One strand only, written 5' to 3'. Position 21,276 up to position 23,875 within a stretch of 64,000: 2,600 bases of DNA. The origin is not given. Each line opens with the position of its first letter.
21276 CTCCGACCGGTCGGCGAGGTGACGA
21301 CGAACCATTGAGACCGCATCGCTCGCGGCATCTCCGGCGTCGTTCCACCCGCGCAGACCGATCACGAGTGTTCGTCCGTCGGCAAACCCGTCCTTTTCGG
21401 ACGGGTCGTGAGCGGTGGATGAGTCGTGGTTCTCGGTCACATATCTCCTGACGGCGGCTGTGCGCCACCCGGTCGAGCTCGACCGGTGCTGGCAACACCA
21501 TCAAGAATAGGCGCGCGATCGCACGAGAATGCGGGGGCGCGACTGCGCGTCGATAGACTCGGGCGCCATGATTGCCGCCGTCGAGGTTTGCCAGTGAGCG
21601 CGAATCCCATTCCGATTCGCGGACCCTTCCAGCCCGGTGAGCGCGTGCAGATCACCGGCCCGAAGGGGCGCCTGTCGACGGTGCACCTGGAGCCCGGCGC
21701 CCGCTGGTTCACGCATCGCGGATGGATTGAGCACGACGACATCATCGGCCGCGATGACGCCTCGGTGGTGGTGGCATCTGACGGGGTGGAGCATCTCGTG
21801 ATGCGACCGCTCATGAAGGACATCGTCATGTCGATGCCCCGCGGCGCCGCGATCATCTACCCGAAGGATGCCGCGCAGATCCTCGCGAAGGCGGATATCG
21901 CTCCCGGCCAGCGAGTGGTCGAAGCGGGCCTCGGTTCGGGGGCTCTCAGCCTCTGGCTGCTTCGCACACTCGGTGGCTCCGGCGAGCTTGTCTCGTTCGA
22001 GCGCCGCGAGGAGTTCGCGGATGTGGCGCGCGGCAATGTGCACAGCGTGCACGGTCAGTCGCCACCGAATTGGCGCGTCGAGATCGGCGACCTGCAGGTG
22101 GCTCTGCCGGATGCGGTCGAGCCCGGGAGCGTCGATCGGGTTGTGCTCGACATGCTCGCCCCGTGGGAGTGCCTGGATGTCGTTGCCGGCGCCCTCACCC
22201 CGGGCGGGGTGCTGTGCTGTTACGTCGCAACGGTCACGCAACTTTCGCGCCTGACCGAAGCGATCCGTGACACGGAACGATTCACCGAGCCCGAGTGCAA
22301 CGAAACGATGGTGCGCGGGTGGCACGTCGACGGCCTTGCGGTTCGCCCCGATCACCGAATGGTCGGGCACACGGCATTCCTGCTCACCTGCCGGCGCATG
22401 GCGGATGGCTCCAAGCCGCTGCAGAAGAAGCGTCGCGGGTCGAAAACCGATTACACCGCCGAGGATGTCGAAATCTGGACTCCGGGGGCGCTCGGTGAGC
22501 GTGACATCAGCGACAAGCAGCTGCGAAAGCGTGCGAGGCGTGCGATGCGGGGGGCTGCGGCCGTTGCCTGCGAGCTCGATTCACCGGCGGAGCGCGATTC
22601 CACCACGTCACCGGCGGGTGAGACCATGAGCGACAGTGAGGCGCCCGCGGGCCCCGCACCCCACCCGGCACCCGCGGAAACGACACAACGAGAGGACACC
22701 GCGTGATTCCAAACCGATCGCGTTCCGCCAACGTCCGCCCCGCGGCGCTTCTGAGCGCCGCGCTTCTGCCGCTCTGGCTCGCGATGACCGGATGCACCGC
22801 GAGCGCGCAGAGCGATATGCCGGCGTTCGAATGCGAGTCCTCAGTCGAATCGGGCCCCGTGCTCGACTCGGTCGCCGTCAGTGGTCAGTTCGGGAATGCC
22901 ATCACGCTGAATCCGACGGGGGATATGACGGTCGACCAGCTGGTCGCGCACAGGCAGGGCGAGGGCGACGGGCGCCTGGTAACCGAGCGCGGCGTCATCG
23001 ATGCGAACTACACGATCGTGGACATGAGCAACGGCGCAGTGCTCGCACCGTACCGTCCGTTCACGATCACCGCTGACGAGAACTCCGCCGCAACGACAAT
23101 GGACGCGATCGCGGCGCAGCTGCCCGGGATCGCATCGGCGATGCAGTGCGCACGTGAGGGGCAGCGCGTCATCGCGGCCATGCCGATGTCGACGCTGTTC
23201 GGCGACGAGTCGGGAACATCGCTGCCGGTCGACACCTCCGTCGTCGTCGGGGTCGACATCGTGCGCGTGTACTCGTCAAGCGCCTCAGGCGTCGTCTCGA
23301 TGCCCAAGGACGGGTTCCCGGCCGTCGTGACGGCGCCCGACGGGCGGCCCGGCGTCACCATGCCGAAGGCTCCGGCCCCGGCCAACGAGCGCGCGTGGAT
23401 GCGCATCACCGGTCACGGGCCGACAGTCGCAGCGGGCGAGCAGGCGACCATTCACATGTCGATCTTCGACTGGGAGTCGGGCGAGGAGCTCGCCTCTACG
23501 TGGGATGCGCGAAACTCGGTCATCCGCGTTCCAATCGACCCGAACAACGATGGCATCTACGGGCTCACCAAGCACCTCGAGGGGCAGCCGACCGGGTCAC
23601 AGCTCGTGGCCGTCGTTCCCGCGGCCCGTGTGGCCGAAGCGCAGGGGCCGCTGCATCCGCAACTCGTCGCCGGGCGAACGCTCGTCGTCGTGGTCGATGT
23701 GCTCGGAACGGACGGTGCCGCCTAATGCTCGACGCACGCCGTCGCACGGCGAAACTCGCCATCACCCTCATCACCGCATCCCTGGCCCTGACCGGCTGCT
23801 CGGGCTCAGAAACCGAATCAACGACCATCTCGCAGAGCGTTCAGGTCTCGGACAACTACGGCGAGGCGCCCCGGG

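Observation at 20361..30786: Pup-proteasome neighbourhood with the core genes missing but PAC2, pafB and pafC kept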

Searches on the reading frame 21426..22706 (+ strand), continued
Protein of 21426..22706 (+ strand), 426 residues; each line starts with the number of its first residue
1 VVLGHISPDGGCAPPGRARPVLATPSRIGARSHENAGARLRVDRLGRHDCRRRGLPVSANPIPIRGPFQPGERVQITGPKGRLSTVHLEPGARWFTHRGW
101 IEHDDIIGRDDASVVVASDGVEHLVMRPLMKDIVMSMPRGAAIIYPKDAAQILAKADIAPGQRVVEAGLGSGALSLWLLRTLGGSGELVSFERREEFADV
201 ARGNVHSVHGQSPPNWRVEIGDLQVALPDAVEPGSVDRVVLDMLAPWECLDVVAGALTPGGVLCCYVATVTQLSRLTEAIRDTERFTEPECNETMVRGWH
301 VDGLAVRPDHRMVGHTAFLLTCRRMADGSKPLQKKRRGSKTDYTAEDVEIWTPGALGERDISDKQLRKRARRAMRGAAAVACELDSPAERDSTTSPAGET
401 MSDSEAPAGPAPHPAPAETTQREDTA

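Call 35: find_encoding_contigs(protein=P0040, flank=10000, max_places=2)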
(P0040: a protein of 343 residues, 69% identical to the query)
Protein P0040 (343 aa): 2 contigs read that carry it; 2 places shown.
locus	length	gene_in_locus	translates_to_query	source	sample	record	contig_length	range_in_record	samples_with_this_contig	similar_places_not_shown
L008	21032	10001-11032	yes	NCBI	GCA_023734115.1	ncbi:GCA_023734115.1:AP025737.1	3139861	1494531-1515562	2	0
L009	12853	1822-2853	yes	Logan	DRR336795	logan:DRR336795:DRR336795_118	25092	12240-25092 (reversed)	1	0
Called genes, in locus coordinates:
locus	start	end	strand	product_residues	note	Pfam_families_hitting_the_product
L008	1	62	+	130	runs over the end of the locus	PF06150:ChaB, PF07498:Rho_N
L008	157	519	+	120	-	PF25355:DUF7882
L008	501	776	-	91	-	-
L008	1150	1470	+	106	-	-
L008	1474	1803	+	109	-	PF25355:DUF7882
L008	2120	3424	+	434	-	PF04389:Peptidase_M28 (weak), PF01546:Peptidase_M20, PF07687:M20_dimer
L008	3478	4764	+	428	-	PF01590:GAF, PF13185:GAF_2 (weak)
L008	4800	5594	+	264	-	PF00106:adh_short, PF08659:KR, PF13561:adh_short_C2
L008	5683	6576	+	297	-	PF02673:BacA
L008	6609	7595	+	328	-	PF02678:Pirin, PF05726:Pirin_C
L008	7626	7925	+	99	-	PF00583:Acetyltransf_1, PF13508:Acetyltransf_7, PF14542:Acetyltransf_CG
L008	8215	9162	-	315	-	PF09754:PAC2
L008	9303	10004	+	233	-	PF00702:Hydrolase, PF12710:HAD, PF13419:HAD_2, PF13242:Hydrolase_like (weak)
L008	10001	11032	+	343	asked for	PF14801:TrmI-like_N, PF01135:PCMT (faint), PF08704:GCD14, PF13578:Methyltransf_24 (weak)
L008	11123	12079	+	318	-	PF00254:FKBP_C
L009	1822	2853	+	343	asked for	PF14801:TrmI-like_N, PF01135:PCMT (faint), PF08704:GCD14, PF13578:Methyltransf_24 (weak)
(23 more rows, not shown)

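Call 50: find_related_loci(query=A1, collection=metagenome_contigs, flank=10000)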
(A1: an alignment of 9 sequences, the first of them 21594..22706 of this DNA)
Query A1 (370 aa) in metagenome_contigs; peptide patterns used: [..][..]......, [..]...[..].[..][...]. (x = any residue, [..] = any of these).
600 stretches matched a pattern (row limit reached: there are more); 592 encode a relative of the query (tblastn E <= 1e-3); the best 80 are kept; 80 distinct loci.
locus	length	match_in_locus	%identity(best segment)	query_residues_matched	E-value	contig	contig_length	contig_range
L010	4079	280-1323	63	10-370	4e-145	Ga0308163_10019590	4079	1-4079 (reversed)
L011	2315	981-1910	67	10-319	3e-149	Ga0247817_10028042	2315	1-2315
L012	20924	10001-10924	69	8-315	7e-140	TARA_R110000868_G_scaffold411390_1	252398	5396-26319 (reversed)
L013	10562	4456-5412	68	10-327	1e-139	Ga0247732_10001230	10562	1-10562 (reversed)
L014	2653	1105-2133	65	10-352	1e-146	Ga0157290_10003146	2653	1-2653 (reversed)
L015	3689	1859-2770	68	10-313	4e-143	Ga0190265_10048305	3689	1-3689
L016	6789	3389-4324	67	10-321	4e-138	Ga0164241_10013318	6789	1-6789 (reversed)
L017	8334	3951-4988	64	10-357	8e-138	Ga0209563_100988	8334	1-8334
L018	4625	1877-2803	67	9-317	1e-139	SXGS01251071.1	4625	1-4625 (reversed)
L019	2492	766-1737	66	4-327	4e-145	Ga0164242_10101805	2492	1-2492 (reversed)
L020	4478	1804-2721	66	10-315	4e-139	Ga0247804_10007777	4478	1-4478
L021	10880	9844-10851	63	1-333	1e-136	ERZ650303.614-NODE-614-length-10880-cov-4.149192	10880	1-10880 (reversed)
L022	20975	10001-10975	64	10-333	8e-136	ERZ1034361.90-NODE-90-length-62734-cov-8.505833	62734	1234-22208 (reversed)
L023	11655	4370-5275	68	10-312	1e-135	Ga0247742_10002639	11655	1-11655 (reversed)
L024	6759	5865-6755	68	10-306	1e-135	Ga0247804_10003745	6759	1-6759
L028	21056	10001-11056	58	2-348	3e-134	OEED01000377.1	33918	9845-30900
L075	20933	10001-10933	61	9-320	1e-121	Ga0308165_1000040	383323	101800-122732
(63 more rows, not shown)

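Call 54: search_protein_families(library=pfam, proteins=[L075:11044-12849:+, L075:12846-14519:+, L075:14548-14790:+, L075:14794-15603:+, L075:15605-16387:+, L075:16438-17847:+, L028:11105-13063:+, L028:13178-14989:+, L028:15087-15377:+, L028:15405-16877:+])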
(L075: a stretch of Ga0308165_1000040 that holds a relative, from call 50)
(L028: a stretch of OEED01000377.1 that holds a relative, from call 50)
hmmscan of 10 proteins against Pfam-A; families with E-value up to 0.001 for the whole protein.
L075:11044-12849:+ (601 aa): 7 families
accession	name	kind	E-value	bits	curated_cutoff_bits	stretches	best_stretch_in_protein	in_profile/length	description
PF00004.35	AAA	-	1.2e-37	129.7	21.2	1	282-429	1-130/131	ATPase family associated with various cellular activities (AAA)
PF17758.7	Prot_ATP_ID_OB_N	-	7e-20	70.9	23.4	1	99-171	3-62/62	Proteasomal ATPase OB N-terminal domain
PF16450.11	Prot_ATP_ID_OB_C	-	8.7e-19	67.6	23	1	172-226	1-55/56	Proteasomal ATPase OB C-terminal domain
PF13191.12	AAA_16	-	1.6e-06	29.1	32.6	1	276-366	21-143/167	AAA ATPase domain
PF13401.12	AAA_22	-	0.0002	22.1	27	1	282-376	8-97/130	AAA domain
PF00910.28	RNA_helicase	-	0.00029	21.7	21.5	1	282-336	1-51/105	RNA helicase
PF05496.18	RuvB_N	-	0.00039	20.6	27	0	280-314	34-68/159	Holliday junction DNA helicase RuvB P-loop domain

L075:12846-14519:+ (557 aa): 2 families
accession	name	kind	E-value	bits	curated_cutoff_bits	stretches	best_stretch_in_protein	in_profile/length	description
PF03136.20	Pup_ligase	-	1.5e-177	591.4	25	1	16-510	1-440/441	Pup-ligase protein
PF11992.13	TgpA_N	-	0.00079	19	30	0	461-520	206-262/333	TgpA N-terminal domain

L075:14548-14790:+ (80 aa): 1 family
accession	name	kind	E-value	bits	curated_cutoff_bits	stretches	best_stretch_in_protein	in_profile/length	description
PF05639.16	Pup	-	2.2e-25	89.8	27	1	15-80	4-69/69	Pup-like protein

L075:14794-15603:+ (269 aa): 1 family
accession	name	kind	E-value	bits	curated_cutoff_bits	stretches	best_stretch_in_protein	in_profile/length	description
PF00227.31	Proteasome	-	8.3e-38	130.4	22.4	1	45-224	3-182/189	Proteasome subunit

L075:15605-16387:+ (260 aa): 1 family
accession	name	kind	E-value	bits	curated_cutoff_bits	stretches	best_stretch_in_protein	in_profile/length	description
PF00227.31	Proteasome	-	8e-19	68.5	22.4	1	25-194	2-177/189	Proteasome subunit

L075:16438-17847:+ (469 aa): 1 family
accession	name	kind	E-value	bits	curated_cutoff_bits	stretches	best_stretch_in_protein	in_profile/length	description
PF03136.20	Pup_ligase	-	4.2e-158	527.4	25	1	19-439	1-441/441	Pup-ligase protein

L028:11105-13063:+ (652 aa): 5 families
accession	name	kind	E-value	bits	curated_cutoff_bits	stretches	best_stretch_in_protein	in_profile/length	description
PF00004.35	AAA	-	6.9e-35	120.8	21.2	1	339-486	1-130/131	ATPase family associated with various cellular activities (AAA)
PF16450.11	Prot_ATP_ID_OB_C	-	1.7e-18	66.6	23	1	229-284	1-56/56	Proteasomal ATPase OB C-terminal domain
PF17758.7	Prot_ATP_ID_OB_N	-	1.4e-14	53.9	23.4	1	178-227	12-61/62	Proteasomal ATPase OB N-terminal domain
PF13191.12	AAA_16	-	1.1e-06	29.7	32.6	1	329-422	17-142/167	AAA ATPase domain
PF13401.12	AAA_22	-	0.00048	20.9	27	0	339-464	8-125/130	AAA domain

L028:13178-14989:+ (603 aa): 1 family
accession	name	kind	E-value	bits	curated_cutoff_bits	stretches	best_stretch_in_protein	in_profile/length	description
PF03136.20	Pup_ligase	-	6.4e-159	530.1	25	1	11-559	1-440/441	Pup-ligase protein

L028:15087-15377:+ (96 aa): 1 family
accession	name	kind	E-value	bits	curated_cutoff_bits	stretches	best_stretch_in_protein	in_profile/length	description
PF05639.16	Pup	-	1.6e-16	61.4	27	1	40-96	11-69/69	Pup-like protein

L028:15405-16877:+ (490 aa): 1 family
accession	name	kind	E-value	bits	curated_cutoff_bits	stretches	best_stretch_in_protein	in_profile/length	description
PF03136.20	Pup_ligase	-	1.2e-136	456.6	25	1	4-445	1-441/441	Pup-ligase protein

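Call 69: find_homologous_proteins(query=A2, max_evalue=1e-30)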
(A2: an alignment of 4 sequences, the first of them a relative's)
Query A2 (4 sequences) (469 aa, profile of the alignment): 8000 proteins with E <= 1e-30 among 8000 candidates; the best 120 are listed.
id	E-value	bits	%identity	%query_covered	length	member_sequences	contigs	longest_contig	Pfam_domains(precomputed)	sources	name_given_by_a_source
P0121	8.7e-267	903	100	97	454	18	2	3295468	PF03136.21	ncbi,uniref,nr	ncbi:Pup--protein ligase [Arthrobacter woluwensis]|uniref:Pup--protein ligase n=1 Tax=Arthrobacter w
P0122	7.0e-263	890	99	97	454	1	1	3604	PF03136.21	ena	-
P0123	1.9e-261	886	77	97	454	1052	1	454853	PF03136.21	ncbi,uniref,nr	ncbi:Pup--protein ligase [Pseudarthrobacter sp. fls2-241-R2A-127]|uniref:Pup--protein ligase n=1 Tax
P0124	7.8e-256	867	89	97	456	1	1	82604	PF03136.21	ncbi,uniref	ncbi:Pup--protein ligase [Arthrobacter sp. NPDC090010]|uniref:Pup--protein ligase n=1 Tax=Arthrobact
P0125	2.1e-255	866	75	97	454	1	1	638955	PF03136.21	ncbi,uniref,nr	ncbi:Pup--protein ligase [Paenarthrobacter sp. DKR-5]|uniref:Pup--protein ligase n=1 Tax=Paenarthrob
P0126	3.0e-255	865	75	97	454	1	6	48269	PF03136.21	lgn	-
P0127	3.3e-251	852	75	97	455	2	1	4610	PF03136.21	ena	-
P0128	6.6e-251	851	75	97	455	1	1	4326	PF03136.21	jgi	-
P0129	6.9e-251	851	75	97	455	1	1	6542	PF03136.21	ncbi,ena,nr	ncbi:MAG TPA: Pup--protein ligase [Micrococcaceae bacterium]|nr:Pup--protein ligase [Micrococcaceae 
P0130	7.4e-251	851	75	97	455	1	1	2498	PF03136.21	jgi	-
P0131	5.4e-250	848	73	97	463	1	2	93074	PF03136.21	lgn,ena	-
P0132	8.1e-250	847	75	97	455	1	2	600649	PF03136.21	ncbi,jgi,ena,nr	ncbi:MAG TPA: Pup--protein ligase [Micrococcaceae bacterium]|jgi:proteasome accessory factor A|nr:Pu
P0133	2.9e-249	845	76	97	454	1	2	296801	PF03136.21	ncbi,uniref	ncbi:Pup--protein ligase [Pseudarthrobacter sp. J1738]|uniref:Pup--protein ligase n=1 Tax=unclassifi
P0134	1.2e-248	843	75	97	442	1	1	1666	PF03136.21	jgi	jgi:proteasome accessory factor A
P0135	1.4e-248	843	74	96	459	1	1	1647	PF03136.21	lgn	-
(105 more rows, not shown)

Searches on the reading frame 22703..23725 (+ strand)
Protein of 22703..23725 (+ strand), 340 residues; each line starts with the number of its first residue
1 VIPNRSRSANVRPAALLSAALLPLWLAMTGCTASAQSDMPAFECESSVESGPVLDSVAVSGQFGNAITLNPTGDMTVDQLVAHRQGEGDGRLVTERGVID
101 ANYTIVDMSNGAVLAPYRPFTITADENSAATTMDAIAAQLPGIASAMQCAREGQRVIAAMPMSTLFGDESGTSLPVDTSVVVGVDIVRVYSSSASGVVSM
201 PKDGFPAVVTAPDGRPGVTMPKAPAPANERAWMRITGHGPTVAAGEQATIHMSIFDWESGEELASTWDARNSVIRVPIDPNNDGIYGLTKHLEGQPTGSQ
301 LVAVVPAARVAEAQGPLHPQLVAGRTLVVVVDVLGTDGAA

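Call 3: search_protein_families(library=pfam, proteins=[window:22703-23725:+])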
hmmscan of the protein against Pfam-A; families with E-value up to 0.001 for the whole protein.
window:22703-23725:+ (340 aa): 0 families

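Call 65: search_protein_families(library=pfam, proteins=[window:22703-23725:+], max_evalue=1)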
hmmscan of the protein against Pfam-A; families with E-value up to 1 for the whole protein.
window:22703-23725:+ (340 aa): 0 families
